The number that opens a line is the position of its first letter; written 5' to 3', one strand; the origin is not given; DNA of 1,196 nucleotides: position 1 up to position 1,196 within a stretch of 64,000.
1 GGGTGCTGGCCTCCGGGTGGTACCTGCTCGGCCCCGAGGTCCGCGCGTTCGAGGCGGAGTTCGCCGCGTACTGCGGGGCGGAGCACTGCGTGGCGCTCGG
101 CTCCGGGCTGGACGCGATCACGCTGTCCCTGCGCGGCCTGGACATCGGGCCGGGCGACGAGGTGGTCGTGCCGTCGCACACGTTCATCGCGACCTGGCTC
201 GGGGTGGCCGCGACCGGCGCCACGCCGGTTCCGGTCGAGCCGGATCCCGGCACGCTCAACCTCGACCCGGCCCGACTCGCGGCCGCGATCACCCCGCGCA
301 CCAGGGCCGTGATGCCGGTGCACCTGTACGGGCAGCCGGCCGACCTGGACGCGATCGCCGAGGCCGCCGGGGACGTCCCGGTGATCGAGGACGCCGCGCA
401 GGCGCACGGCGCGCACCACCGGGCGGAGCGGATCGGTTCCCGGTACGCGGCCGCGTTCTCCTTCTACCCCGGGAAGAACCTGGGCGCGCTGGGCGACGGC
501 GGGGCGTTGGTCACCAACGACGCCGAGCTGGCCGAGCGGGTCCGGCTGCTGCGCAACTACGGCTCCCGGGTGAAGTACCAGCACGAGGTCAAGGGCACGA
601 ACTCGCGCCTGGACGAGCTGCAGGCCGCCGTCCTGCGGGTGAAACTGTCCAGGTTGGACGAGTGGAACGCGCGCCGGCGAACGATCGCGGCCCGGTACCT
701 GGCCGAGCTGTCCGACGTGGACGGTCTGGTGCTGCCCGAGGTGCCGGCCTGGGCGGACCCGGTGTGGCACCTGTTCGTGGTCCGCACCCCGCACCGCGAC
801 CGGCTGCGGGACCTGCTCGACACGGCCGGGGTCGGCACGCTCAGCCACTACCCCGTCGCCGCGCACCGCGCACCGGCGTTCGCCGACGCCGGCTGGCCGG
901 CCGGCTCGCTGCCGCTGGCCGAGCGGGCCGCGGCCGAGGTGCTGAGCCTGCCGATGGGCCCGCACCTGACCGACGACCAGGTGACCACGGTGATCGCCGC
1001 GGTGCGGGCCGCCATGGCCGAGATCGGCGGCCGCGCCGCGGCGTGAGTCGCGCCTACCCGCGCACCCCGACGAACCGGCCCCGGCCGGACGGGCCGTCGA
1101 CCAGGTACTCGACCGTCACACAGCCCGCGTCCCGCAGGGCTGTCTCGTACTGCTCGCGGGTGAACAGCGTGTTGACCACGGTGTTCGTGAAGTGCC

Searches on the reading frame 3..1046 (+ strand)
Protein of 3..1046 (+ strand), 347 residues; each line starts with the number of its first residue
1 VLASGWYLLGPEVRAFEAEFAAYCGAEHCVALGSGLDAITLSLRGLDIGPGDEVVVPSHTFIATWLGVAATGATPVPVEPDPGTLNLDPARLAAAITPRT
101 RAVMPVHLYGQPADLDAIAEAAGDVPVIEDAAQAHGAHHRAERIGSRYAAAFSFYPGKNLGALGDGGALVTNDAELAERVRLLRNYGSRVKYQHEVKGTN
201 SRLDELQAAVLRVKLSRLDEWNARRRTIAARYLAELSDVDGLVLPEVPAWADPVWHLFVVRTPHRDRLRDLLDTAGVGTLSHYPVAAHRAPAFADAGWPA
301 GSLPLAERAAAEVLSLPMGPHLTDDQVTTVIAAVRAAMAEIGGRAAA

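Call 10: search_protein_families(library=pfam, proteins=[window:3-1046:+], max_evalue=0.00001)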
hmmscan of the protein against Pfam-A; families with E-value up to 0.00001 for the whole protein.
window:3-1046:+ (347 aa): 1 family
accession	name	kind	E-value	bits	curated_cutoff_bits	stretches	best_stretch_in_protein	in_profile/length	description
PF01041.23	DegT_DnrJ_EryC1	-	2.9e-115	385.8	19.8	1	2-335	15-360/360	DegT/DnrJ/EryC1/StrS aminotransferase family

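Call 50: find_homologous_proteins(query=window:3-1046:+, max_evalue=1e-50)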
Query window:3-1046:+ (347 aa): 8000 proteins with E <= 1e-50 among 8000 candidates; the best 120 are listed.
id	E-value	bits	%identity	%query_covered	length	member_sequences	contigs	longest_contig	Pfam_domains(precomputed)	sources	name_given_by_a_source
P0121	6.6e-209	711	93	100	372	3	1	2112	PF01041.24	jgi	-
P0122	1.7e-195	667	87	99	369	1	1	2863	PF01041.24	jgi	-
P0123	4.4e-193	659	86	100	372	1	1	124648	PF01041.24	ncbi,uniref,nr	ncbi:DegT/DnrJ/EryC1/StrS family aminotransferase [Actinophytocola xanthii]|uniref:Erythromycin bios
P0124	5.0e-190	649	85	100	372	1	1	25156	PF00155.28,PF01041.24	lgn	-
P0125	4.2e-164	564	77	95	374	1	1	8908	PF00155.28,PF01212.28,PF01053.27,PF01041.24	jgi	jgi:dTDP-3-amino-3,4,6-trideoxy-alpha-D-glucose transaminase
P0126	4.1e-162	557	73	100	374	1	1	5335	PF00155.28,PF01212.28,PF01053.27,PF01041.24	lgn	-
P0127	3.0e-161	554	75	93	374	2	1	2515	PF00155.28,PF00266.26,PF01212.28,PF01053.27,PF01041.24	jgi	jgi:dTDP-3-amino-3,4,6-trideoxy-alpha-D-glucose transaminase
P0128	7.5e-160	550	71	100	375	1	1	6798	PF00155.28,PF01212.28,PF01053.27,PF01041.24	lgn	-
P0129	2.8e-159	548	73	100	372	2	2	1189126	PF00155.28,PF01053.27,PF01041.24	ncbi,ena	-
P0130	8.2e-157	540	74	100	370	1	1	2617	PF00155.28,PF01053.27,PF01041.24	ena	-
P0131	1.1e-156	539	74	100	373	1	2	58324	PF00155.28,PF01053.27,PF01041.24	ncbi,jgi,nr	ncbi:MAG TPA: DegT/DnrJ/EryC1/StrS family aminotransferase [Actinophytocola sp.]|jgi:dTDP-3-amino-3,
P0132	2.2e-156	538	72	100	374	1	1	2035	PF00155.28,PF01212.28,PF01053.27,PF01041.24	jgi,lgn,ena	-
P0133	2.3e-156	538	74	94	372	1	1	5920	PF00155.28,PF01041.24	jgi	jgi:dTDP-3-amino-3,4,6-trideoxy-alpha-D-glucose transaminase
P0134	6.8e-156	537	71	100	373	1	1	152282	PF00155.28,PF01041.24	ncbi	ncbi:DegT/DnrJ/EryC1/StrS family aminotransferase [Actinophytocola sediminis]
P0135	1.7e-155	535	72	93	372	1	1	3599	PF00155.28,PF01041.24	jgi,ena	-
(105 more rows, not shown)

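Call 51: find_encoding_contigs(protein=P0123, flank=10000, max_places=1)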
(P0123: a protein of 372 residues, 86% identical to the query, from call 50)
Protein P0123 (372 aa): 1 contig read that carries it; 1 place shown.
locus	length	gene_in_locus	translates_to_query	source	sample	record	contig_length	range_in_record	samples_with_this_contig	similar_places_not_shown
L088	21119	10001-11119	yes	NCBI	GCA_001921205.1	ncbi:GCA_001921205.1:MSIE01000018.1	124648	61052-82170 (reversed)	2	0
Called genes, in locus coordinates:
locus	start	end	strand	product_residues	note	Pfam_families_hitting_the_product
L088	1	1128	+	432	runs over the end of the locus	PF05139:Erythro_esteras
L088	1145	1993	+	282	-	PF00583:Acetyltransf_1 (faint)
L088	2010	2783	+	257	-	PF00106:adh_short, PF08659:KR, PF13561:adh_short_C2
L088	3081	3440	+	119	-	-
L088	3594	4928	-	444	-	PF08240:ADH_N, PF00107:ADH_zinc_N, PF13602:ADH_zinc_N_2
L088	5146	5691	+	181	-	PF10027:DUF2269 (weak)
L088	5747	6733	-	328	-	PF00106:adh_short (faint), PF01073:3Beta_HSD, PF01370:Epimerase, PF02719:Polysacc_synt_2, PF04321:RmlD_sub_bind, PF13460:NAD_binding_10, PF16363:GDP_Man_Dehyd, PF07993:NAD_binding_4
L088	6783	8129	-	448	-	PF02737:3HCDH_N (weak), PF03446:NAD_binding_2 (weak), PF03721:UDPG_MGDP_dh_N, PF03807:F420_oxidored (faint), PF00984:UDPG_MGDP_dh, PF03720:UDPG_MGDP_dh_C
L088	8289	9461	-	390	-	PF21036:EryCIII-like_N, PF00201:UDPGT (weak), PF06722:EryCIII-like_C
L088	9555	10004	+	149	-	PF05523:FdtA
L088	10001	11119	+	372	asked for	PF01041:DegT_DnrJ_EryC1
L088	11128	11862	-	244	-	PF13489:Methyltransf_23 (weak), PF08241:Methyltransf_11, PF08242:Methyltransf_12, PF13649:Methyltransf_25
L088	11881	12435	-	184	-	PF00293:NUDIX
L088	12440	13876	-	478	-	PF00083:Sugar_tr, PF07690:MFS_1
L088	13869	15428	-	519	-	PF00083:Sugar_tr, PF06609:TRI12, PF07690:MFS_1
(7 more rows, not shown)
